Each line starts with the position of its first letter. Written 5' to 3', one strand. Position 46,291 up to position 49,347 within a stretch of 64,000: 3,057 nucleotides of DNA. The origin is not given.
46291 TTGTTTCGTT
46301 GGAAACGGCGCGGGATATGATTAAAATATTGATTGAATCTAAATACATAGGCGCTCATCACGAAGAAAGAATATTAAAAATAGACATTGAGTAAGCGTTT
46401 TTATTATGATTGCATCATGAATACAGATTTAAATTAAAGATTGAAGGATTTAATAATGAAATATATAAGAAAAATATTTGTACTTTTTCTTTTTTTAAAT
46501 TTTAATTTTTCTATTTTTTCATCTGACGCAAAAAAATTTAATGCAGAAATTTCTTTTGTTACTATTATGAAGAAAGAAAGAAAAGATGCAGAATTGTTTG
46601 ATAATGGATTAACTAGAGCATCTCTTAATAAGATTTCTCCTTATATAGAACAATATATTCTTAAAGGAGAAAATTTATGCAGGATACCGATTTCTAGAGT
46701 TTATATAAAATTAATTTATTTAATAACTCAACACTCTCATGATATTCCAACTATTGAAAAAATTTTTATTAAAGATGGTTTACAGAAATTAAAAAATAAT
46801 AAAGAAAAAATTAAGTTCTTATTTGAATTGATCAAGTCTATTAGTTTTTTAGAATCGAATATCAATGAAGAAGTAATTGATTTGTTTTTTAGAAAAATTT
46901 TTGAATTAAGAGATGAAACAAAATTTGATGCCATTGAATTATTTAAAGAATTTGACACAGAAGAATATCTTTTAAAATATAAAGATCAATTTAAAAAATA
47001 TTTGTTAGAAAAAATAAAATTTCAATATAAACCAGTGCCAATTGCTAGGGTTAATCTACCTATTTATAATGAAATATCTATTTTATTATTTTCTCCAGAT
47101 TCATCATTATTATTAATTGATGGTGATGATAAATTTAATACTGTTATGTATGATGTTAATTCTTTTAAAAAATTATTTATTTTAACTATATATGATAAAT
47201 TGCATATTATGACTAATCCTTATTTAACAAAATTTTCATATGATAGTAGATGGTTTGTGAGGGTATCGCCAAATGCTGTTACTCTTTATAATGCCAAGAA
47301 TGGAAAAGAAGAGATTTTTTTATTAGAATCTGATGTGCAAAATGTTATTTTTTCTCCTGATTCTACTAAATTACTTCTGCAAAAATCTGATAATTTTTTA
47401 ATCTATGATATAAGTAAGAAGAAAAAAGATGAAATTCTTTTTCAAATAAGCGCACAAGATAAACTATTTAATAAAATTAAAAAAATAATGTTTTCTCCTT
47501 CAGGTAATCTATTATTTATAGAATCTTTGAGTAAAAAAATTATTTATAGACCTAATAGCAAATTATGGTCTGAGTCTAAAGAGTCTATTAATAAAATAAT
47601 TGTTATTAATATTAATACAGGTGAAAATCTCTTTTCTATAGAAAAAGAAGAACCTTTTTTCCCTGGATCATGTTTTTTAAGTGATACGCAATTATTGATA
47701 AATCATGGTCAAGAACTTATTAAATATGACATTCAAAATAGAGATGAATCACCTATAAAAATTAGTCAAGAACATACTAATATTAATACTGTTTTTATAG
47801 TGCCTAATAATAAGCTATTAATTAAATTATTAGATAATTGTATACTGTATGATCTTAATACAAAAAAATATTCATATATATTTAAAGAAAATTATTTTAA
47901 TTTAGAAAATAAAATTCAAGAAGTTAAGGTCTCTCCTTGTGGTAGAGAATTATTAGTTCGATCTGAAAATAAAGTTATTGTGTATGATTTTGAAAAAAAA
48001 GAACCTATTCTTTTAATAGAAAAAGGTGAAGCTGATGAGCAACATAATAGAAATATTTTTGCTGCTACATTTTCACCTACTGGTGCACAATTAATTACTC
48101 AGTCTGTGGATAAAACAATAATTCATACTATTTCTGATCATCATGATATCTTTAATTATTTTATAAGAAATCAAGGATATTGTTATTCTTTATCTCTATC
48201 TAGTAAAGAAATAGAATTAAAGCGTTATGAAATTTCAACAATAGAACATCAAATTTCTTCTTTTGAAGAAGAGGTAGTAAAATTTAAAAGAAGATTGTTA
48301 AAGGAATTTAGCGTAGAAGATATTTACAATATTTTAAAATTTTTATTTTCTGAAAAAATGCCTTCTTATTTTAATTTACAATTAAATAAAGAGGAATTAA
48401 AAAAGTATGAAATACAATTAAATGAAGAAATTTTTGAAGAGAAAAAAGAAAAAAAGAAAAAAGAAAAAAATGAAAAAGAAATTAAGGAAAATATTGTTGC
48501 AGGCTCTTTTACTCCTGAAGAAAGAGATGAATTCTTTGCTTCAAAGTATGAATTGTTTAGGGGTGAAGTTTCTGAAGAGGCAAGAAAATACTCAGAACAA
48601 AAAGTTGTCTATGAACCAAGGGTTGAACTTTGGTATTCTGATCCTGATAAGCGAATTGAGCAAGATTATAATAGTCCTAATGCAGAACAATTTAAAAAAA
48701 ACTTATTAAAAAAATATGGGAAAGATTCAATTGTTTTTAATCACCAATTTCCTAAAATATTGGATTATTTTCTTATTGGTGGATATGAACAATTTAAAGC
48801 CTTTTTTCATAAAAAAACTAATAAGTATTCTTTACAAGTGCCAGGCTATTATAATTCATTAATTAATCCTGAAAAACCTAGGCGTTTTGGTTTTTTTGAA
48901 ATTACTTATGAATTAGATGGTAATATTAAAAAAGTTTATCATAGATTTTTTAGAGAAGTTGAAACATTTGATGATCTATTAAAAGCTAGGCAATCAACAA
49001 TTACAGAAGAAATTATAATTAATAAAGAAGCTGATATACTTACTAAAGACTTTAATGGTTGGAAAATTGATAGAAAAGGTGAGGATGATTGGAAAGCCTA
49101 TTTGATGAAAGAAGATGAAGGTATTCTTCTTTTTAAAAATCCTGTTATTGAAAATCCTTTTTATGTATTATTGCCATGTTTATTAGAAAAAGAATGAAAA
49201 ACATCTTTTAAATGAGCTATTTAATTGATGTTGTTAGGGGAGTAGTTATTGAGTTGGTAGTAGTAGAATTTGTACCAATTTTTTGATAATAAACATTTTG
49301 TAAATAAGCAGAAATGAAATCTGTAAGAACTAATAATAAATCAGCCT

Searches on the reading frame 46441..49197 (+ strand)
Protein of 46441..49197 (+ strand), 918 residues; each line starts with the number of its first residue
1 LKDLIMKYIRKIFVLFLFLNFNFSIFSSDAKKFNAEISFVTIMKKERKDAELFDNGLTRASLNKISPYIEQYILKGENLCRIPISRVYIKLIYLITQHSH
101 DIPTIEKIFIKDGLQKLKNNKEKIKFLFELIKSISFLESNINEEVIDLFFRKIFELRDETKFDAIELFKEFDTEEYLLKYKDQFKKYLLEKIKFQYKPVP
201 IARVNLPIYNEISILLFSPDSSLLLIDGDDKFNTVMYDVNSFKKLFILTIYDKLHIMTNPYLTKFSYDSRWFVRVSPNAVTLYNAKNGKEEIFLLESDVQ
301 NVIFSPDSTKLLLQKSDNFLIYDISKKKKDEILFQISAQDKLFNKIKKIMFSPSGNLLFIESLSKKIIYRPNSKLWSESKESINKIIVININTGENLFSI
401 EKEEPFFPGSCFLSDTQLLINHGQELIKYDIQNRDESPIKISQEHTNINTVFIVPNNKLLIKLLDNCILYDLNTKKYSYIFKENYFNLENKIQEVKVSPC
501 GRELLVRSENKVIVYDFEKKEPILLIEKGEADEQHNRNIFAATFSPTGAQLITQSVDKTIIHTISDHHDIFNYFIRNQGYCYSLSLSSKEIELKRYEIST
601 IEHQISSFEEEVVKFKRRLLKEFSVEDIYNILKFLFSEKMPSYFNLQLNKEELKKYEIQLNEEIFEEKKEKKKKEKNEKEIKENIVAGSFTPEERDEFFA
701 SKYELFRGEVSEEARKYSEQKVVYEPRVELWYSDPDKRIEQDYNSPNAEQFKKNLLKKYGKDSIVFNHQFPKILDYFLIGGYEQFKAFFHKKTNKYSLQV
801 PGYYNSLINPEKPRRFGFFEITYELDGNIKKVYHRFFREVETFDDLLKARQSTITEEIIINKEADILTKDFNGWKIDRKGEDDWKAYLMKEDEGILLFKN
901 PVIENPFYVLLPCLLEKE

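Call 7: search_protein_families(library=pfam, proteins=[window:46441-49197:+], max_evalue=0.1)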
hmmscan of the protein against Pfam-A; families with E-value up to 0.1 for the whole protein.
window:46441-49197:+ (918 aa): 13 families
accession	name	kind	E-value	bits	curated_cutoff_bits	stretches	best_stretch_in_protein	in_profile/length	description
PF25174.1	Beta-prop_THOC3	-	2.3e-10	40.4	305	2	438-560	82-195/272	THOC3 beta-propeller domain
PF25168.1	Beta-prop_WDR36-Utp21_2nd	-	1.5e-05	25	84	0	207-327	196-312/335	WDR36/Utp21 second beta-propeller domain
PF24817.1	WD40_WDHD1_1st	-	2.7e-05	24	109.9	1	474-561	163-247/291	WDHD1 first WD40 domain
PF23414.1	Beta-prop_EML_2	-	4.2e-05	23.5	90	0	443-560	37-148/266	Echinoderm microtubule-associated protein second beta-propeller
PF24105.1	Beta-prop_CAF1B_HIR1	-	5.7e-05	22.7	80.5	1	297-557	131-370/383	CAF1B/HIR1 beta-propeller domain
PF25460.1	Beta-prop_Aladin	-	5.9e-05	22.8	171.1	0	263-329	159-227/340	Aladin seven-bladed propeller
PF25173.1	Beta-prop_WDR3_1st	-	0.00013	22.1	154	1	462-561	6-96/184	WDR3 first beta-propeller domain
PF24814.1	WD40_Prp19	-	0.00068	19.2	320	0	440-563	44-163/281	Prp19 WD40 domain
PF25171.1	Beta-prop_WDR36-Utp21_1st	-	0.0013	18.6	80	0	492-564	195-264/266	WDR36/Utp21 first beta-propeller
PF24796.1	WDR55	-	0.0015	18.1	200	0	487-563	5-80/296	WDR55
PF23381.1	Beta-prop_IFT122_1st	-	0.0027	17.1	28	0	489-583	11-99/350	IFT122 first beta-propeller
PF00400.38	WD40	-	0.0058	17.6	27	0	534-560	9-35/39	WD domain, G-beta repeat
PF24807.1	WD40_CDC20-Fz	-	0.013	15.2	200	0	453-563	17-118/292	CDC20/Fizzy WD40 domain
